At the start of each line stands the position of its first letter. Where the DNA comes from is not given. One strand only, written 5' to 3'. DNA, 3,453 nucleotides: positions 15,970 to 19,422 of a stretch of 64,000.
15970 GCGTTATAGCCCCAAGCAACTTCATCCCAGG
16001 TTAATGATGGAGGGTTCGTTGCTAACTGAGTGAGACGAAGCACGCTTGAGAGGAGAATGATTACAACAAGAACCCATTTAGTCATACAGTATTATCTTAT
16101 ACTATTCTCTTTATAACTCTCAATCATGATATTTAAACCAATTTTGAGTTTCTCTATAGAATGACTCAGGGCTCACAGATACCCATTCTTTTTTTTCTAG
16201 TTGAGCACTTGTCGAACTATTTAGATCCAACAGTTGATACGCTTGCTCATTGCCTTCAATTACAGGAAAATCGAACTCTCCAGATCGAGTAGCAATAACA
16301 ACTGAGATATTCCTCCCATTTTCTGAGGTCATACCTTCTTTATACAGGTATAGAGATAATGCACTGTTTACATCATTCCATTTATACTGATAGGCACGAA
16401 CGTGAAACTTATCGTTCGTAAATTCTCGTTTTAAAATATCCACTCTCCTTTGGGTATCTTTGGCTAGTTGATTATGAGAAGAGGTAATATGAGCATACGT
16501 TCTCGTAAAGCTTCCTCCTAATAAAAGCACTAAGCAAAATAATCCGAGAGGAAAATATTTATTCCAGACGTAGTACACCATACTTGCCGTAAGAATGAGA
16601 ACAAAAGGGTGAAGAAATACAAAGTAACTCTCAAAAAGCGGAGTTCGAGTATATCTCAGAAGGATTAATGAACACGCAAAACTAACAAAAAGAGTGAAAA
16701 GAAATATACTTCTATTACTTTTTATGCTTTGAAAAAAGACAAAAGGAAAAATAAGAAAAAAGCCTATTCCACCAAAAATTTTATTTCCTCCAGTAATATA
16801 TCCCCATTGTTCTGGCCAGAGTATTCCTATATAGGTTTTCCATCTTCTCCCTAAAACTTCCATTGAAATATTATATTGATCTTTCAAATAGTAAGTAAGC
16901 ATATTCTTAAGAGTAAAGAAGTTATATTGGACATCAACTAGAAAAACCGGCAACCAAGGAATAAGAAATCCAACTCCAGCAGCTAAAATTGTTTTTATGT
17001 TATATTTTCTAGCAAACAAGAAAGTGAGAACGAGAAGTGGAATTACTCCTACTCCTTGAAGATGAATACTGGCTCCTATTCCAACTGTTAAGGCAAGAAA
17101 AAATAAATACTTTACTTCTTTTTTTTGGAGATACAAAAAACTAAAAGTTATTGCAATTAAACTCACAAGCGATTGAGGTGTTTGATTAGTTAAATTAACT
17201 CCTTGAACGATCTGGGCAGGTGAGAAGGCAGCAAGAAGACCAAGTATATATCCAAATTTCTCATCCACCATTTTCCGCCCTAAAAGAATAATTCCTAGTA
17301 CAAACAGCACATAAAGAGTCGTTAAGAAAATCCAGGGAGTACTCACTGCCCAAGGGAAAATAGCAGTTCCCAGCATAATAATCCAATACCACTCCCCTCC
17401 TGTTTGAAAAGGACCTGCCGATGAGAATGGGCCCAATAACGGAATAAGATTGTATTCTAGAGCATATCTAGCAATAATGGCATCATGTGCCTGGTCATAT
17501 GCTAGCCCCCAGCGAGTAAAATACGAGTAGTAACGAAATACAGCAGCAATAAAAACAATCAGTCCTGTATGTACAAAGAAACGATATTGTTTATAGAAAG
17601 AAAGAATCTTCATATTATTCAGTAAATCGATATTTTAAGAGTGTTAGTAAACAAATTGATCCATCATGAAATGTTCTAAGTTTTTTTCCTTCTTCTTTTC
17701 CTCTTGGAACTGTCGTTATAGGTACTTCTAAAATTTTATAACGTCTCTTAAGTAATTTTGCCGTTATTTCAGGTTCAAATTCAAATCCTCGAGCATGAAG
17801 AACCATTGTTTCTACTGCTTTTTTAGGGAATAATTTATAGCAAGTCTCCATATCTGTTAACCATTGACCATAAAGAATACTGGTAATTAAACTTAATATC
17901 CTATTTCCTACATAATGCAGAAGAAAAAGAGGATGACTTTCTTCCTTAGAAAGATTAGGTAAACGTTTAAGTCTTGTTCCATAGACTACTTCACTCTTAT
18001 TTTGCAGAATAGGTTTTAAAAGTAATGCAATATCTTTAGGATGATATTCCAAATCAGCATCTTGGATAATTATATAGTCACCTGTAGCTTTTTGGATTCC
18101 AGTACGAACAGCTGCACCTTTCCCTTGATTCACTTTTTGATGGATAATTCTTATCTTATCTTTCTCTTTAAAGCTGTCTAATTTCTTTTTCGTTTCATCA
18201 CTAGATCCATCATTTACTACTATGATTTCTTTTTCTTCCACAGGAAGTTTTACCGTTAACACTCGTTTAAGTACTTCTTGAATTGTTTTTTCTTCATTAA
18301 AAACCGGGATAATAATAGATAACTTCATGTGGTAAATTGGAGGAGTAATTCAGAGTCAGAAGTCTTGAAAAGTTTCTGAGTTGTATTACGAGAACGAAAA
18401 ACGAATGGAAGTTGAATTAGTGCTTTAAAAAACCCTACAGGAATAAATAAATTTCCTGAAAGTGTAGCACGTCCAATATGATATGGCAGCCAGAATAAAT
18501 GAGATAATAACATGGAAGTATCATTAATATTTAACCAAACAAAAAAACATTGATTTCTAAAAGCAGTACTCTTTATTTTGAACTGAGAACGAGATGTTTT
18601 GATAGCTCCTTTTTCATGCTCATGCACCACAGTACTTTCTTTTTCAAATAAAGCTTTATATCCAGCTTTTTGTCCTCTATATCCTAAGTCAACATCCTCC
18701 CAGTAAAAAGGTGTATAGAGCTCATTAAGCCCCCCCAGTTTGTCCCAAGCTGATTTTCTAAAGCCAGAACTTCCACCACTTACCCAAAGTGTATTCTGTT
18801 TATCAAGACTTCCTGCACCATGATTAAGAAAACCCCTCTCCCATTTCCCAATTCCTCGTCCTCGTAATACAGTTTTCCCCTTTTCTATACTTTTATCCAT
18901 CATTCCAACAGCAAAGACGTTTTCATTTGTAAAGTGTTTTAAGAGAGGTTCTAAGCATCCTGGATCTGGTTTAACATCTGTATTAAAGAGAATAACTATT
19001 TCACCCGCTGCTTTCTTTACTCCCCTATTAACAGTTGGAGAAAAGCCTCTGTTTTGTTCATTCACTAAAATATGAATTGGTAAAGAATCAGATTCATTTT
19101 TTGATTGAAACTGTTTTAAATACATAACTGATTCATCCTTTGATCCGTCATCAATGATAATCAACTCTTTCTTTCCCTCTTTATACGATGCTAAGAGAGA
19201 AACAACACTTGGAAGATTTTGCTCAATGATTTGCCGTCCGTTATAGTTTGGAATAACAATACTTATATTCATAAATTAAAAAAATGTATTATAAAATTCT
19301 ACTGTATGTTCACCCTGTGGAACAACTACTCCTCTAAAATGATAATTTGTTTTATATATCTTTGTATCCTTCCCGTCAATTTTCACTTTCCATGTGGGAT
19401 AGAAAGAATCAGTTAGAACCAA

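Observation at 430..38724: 38 kb uninterrupted minus-strand glycosylation supercluster with about 12 GT-C membrane transferases and 9 GT2 lipid-sugar synthases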

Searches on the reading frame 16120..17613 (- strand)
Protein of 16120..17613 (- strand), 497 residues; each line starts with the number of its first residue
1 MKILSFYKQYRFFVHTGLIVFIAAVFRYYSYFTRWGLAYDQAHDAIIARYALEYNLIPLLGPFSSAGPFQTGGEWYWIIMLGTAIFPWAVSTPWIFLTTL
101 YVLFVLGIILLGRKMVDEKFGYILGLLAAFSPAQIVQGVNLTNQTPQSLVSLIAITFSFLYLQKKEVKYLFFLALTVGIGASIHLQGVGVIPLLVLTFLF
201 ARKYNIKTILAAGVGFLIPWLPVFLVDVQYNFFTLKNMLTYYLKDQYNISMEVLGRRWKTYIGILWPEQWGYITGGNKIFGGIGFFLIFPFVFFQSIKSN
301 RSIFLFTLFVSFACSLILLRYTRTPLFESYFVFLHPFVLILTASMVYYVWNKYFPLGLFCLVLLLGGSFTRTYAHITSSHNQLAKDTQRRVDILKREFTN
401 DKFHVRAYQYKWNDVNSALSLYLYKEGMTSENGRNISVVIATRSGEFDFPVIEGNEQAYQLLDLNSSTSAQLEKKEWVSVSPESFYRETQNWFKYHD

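Call 4: search_protein_families(library=pfam, proteins=[window:16120-17613:-], max_evalue=0.01)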
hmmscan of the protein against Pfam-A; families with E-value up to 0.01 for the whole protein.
window:16120-17613:- (497 aa): 1 family
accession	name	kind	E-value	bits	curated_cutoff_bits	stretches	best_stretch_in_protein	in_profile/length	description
PF13231.12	PMT_2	-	3.4e-07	31.1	26.1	1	76-218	7-152/160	Dolichyl-phosphate-mannose-protein mannosyltransferase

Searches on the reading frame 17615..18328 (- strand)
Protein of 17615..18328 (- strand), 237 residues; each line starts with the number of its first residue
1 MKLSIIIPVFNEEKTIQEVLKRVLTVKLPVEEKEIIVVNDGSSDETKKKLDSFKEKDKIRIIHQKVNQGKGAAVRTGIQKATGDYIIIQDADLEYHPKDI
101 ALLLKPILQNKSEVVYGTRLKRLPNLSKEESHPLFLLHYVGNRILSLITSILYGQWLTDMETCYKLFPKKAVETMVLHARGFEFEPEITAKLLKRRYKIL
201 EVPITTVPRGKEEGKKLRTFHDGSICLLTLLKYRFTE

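Call 4: search_protein_families(library=pfam, proteins=[window:17615-18328:-], max_evalue=0.01)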
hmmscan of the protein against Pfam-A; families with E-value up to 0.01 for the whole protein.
window:17615-18328:- (237 aa): 4 families
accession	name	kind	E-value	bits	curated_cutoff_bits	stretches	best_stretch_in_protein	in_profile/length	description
PF00535.33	Glycos_transf_2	-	4.1e-38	131.4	23.3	1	4-173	1-165/168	Glycosyl transferase family 2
PF10111.15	Glyco_tranf_2_2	-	2.7e-10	40.6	27.3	1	4-105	1-104/276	Glycosyltransferase like family 2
PF13641.12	Glyco_tranf_2_3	-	4.3e-07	30.6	27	1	3-116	3-120/230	Glycosyltransferase like family 2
PF13704.12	Glyco_tranf_2_4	-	0.00064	20.6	27.5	1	19-92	6-81/98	Glycosyl transferase family 2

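Call 10: search_protein_families(library=ncbifam, proteins=[window:17615-18328:-], max_evalue=0.001)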
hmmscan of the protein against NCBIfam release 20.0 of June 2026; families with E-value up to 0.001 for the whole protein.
window:17615-18328:- (237 aa): 29 families (the best 25 are shown)
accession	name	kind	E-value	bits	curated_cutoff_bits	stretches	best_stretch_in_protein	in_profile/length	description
TIGR04182.1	glyco_TIGR04182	equivalog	1.5e-37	129.6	325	1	3-233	2-217/293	S-layer glycoprotein N-glycosyltransferase AglJ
TIGR03937.1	PgaC_IcaA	equivalog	6.2e-24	84.7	422.3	1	2-111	46-154/407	poly-beta-1,6-N-acetyl-D-glucosamine synthase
NF041875.1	EPS_EpsD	equivalog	3.1e-21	76.1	370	1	3-120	1-117/325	exopolysaccharide biosynthesis glycosyltransferase EpsD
NF047588.1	GlcsyltransPgfSStrep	equivalog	4.8e-20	72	500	1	1-176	1-168/308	glycosyltransferase PgfS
NF007482.0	PRK10073.1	equivalog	4.8e-19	68.5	423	1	2-113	7-116/334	glycosyltransferase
NF058614.1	PPMAGASynPpgS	equivalog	1.3e-18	67.3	370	1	5-205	4-195/226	polyprenyl-phospho-N-acetylgalactosaminyl synthase PpgS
NF007986.1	PRK10714.1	equivalog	6.1e-18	64.9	529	1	2-195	7-191/316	undecaprenyl-phosphate 4-deoxy-4-formamido-L-arabinose transferase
TIGR04283.1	glyco_like_mftF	equivalog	9.3e-15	54.8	182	1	3-116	1-105/221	TIGR04283 family arsenosugar biosynthesis glycosyltransferase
NF041391.1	DPhHxTase_Halo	equivalog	1.2e-14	53.8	375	1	9-210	3-187/213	dolichyl-phosphate hexose transferase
NF047683.1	TeichurnBiosyTuaG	equivalog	1.3e-14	54.5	400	1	3-105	8-109/252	teichuronic acid biosynthesis protein TuaG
TIGR03965.1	mycofact_glyco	equivalog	2.1e-13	50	280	1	3-108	76-180/467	mycofactocin biosynthesis glycosyltransferase MftF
NF010496.0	PRK13915.1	equivalog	7.9e-13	48.2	262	1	2-112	32-147/307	glucosyl-3-phosphoglycerate synthase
TIGR03111.1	glyc2_xrt_Gpos1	hypoth_equivalog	1.4e-12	47.2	363.95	1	3-106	51-155/439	TIGR03111 family XrtG-associated glycosyltransferase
NF053739.1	GlytfEpsEBac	equivalog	1.3e-11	44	450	1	2-92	2-92/265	glycosyltransferase EpsE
NF050050.1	ProtGlycPglI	equivalog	2.3e-11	43.6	500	1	2-129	3-130/306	GalNAc(5)-diNAcBac-PP-undecaprenol beta-1,3-glucosyltransferase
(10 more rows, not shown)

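Call 14: search_solved_structures(query=window:17615-18328:-, max_evalue=0.001)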
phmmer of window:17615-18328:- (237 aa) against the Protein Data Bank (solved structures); distinct sequences matched with E-value up to 0.001: 35.
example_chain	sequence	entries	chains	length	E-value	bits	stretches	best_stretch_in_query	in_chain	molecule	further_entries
5mlz_A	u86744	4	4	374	2.8e-19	72.5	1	1-215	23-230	Dolichol monophosphate mannose synthase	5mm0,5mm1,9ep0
5eke_A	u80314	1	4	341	4.9e-16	61.9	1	2-123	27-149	Uncharacterized glycosyltransferase sll0501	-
5ekp_C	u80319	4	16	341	4.9e-16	61.9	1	2-123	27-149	Uncharacterized glycosyltransferase sll0501 | Glycosyltransferase sll0501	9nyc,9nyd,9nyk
9nye_A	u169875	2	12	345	5.1e-16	61.9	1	2-123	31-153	Glycosyltransferase sll0501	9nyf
6p61_A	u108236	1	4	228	2.8e-15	59.4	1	3-106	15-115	Glycosyltransferase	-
9hwj_A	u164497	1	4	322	7.3e-14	54.8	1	2-115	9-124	Undecaprenyl-phosphate 4-deoxy-4-formamido-L-arabinose transferase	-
9bhc_C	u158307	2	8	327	2.4e-13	53.1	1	2-204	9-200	Undecaprenyl-phosphate 4-deoxy-4-formamido-L-arabinose transferase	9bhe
8vxh_A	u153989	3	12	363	3.3e-13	52.7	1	2-204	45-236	Undecaprenyl-phosphate 4-deoxy-4-formamido-L-arabinose transferase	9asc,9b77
2z87_A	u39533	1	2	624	5.2e-13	52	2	3-112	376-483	Chondroitin synthase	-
2z86_A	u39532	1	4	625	5.3e-13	52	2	3-112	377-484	Chondroitin synthase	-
3bcv_A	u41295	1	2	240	1.9e-11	46.9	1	2-123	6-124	Putative glycosyltransferase protein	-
5tze_C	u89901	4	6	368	2.8e-10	43.1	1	1-97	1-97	Glycosyl transferase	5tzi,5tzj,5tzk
5tz8_A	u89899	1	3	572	5.8e-10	42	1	1-97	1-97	Glycosyl transferase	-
5hea_A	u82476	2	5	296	7.9e-10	41.6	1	3-113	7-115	Putative glycosyltransferase (GalT1)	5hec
6yv7_B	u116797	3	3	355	1.8e-08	37.2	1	3-99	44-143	Glycosyl transferase, family 2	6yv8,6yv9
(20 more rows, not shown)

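Call 75: find_homologous_proteins(query=window:17615-18328:-, max_evalue=1e-20)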
Query window:17615-18328:- (237 aa): 8000 proteins with E <= 1e-20 among 8000 candidates; the best 120 are listed.
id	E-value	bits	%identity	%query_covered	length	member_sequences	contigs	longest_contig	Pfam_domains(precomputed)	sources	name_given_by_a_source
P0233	1.2e-149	514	100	100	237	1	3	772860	PF10111.15,PF13641.13,PF00535.33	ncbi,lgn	-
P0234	5.9e-120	417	79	100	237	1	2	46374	PF10111.15,PF13641.13,PF00535.33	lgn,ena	-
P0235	1.4e-104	366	73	100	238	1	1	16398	PF10111.15,PF13641.13,PF00535.33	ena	-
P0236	4.5e-104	365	72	100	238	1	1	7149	PF10111.15,PF13641.13,PF00535.33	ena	-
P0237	1.4e-103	363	73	99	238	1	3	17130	PF10111.15,PF13641.13,PF00535.33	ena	-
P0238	1.4e-103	363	71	99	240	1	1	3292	PF10111.15,PF13641.13,PF00535.33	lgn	-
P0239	2.5e-103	362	69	100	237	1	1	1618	PF10111.15,PF13641.13,PF00535.33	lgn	-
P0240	4.7e-103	361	71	100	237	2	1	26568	PF10111.15,PF13641.13,PF00535.33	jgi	jgi:glycosyltransferase involved in cell wall biosynthesis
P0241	5.2e-103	361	71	100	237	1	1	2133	PF10111.15,PF13641.13,PF00535.33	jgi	jgi:glycosyltransferase involved in cell wall biosynthesis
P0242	5.3e-103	361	70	100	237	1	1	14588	PF10111.15,PF13641.13,PF00535.33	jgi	jgi:dolichol-phosphate mannosyltransferase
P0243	5.4e-103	361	71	100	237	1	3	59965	PF10111.15,PF13641.13,PF00535.33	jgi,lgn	jgi:dolichol-phosphate mannosyltransferase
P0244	8.5e-103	360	70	100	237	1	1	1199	PF10111.15,PF13641.13,PF00535.33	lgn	-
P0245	1.1e-102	360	71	100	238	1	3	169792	PF10111.15,PF13641.13,PF00535.33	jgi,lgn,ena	-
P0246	1.2e-102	360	71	100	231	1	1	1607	PF10111.15,PF13641.13,PF00535.33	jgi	jgi:dolichol-phosphate mannosyltransferase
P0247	1.6e-102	360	70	100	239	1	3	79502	PF10111.15,PF13641.13,PF00535.33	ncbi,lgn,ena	ncbi:MAG: glycosyltransferase family 2 protein [Patescibacteria group bacterium]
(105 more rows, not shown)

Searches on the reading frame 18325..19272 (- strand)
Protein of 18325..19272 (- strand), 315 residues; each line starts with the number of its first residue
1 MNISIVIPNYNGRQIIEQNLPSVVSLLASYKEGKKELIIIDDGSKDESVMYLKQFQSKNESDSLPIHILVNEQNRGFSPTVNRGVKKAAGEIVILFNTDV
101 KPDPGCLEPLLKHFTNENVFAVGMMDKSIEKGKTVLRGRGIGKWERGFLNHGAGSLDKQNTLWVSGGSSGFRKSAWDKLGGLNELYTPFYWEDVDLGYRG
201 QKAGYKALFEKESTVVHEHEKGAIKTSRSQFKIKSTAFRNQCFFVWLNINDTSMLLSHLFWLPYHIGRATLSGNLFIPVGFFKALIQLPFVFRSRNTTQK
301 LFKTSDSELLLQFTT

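Call 4: search_protein_families(library=pfam, proteins=[window:18325-19272:-], max_evalue=0.01)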
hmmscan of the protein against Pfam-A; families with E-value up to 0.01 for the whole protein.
window:18325-19272:- (315 aa): 5 families
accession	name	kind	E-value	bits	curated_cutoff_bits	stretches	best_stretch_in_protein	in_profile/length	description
PF00535.33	Glycos_transf_2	-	1.7e-27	96.9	23.3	1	4-179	1-167/168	Glycosyl transferase family 2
PF13641.12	Glyco_tranf_2_3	-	9e-13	49.2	27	1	3-221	3-215/230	Glycosyltransferase like family 2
PF10111.15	Glyco_tranf_2_2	-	8.7e-07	29.1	27.3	1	4-112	1-104/276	Glycosyltransferase like family 2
PF13506.12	Glyco_transf_21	-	0.00014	21.9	21.7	1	68-218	6-155/174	Glycosyl transferase family 21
PF13632.12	Glyco_trans_2_3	-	0.00032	21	27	1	93-237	2-142/198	Glycosyl transferase family group 2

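Call 10: search_protein_families(library=ncbifam, proteins=[window:18325-19272:-], max_evalue=0.001)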
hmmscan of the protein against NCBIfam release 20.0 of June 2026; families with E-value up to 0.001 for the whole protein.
window:18325-19272:- (315 aa): 18 families
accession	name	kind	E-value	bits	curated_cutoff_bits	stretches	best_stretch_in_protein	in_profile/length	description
NF041875.1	EPS_EpsD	equivalog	2.3e-20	73.3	370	1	3-223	1-212/325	exopolysaccharide biosynthesis glycosyltransferase EpsD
TIGR03965.1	mycofact_glyco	equivalog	3.7e-19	68.9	280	1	2-220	75-283/467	mycofactocin biosynthesis glycosyltransferase MftF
TIGR03937.1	PgaC_IcaA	equivalog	2.6e-15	56.3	422.3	1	2-212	46-245/407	poly-beta-1,6-N-acetyl-D-glucosamine synthase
NF047588.1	GlcsyltransPgfSStrep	equivalog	1.4e-12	47.5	500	1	1-117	1-113/308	glycosyltransferase PgfS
NF007482.0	PRK10073.1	equivalog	2.8e-12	46.3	423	1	2-117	7-113/334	glycosyltransferase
NF047683.1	TeichurnBiosyTuaG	equivalog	1.1e-10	41.6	400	1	2-121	7-117/252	teichuronic acid biosynthesis protein TuaG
TIGR04283.1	glyco_like_mftF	equivalog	2.2e-10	40.5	182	1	3-138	1-120/221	TIGR04283 family arsenosugar biosynthesis glycosyltransferase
NF007986.1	PRK10714.1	equivalog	2.6e-10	39.8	529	1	2-123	7-123/316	undecaprenyl-phosphate 4-deoxy-4-formamido-L-arabinose transferase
NF053739.1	GlytfEpsEBac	equivalog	6.8e-10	38.4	450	1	3-236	3-221/265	glycosyltransferase EpsE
NF038302.1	EPS_HpsE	equivalog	4.9e-09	35.6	300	1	1-104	1-101/307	hormogonium polysaccharide biosynthesis glycosyltransferase HpsE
NF041394.1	GtaseAglG_Halo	equivalog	1.1e-08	34.7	440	1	1-124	1-118/304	glucosyl-dolichyl phosphate glucuronosyltransferase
TIGR03111.1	glyc2_xrt_Gpos1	hypoth_equivalog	6.8e-08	31.7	363.95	1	2-121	50-164/439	TIGR03111 family XrtG-associated glycosyltransferase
NF038299.1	EPS_HpsN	equivalog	1.6e-07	30.6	425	1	2-119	2-112/317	hormogonium polysaccharide biosynthesis glycosyltransferase HpsN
NF050050.1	ProtGlycPglI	equivalog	9.3e-07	28.5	500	1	2-141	3-136/306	GalNAc(5)-diNAcBac-PP-undecaprenol beta-1,3-glucosyltransferase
NF050819.1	PolSacchBiosHfsG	equivalog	1.4e-05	24.4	500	1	29-106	33-108/302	polysaccharide biosynthesis protein HfsG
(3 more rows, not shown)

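Call 51: search_solved_structures(query=window:18325-19272:-, max_evalue=0.001)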
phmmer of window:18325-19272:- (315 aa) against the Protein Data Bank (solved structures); distinct sequences matched with E-value up to 0.001: 15.
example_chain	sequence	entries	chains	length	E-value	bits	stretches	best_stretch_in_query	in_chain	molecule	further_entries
5mlz_A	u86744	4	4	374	4e-09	39.1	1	1-124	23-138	Dolichol monophosphate mannose synthase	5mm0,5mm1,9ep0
2z87_A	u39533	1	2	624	4.2e-08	35.7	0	3-123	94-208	Chondroitin synthase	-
2z86_A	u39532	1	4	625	4.2e-08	35.7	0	3-123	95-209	Chondroitin synthase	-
9bhc_C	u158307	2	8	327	2.4e-06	29.9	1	2-118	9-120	Undecaprenyl-phosphate 4-deoxy-4-formamido-L-arabinose transferase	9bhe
8vxh_A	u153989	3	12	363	3e-06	29.7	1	2-118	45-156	Undecaprenyl-phosphate 4-deoxy-4-formamido-L-arabinose transferase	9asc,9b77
6yv7_B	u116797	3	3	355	6.8e-06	28.5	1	3-123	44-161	Glycosyl transferase, family 2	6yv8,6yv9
6yv7_A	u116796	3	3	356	6.8e-06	28.5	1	3-123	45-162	Glycosyl transferase, family 2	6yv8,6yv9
9omm_A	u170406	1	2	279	7.9e-06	28.3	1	2-109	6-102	Glycosyltransferase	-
9omh_A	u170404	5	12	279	8e-06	28.3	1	2-109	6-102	Glycosyltransferase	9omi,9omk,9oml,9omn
9omj_A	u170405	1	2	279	8e-06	28.3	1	2-109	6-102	Glycosyltransferase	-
9hwj_A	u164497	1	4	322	1.6e-05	27.3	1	2-110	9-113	Undecaprenyl-phosphate 4-deoxy-4-formamido-L-arabinose transferase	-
6p61_A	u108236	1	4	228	4.2e-05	25.9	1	3-104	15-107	Glycosyltransferase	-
5eke_A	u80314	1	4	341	0.0003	23.1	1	2-113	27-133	Uncharacterized glycosyltransferase sll0501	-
5ekp_C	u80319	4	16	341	0.0003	23.1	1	2-113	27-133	Uncharacterized glycosyltransferase sll0501 | Glycosyltransferase sll0501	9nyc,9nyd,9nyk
9nye_A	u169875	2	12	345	0.00031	23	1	2-113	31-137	Glycosyltransferase sll0501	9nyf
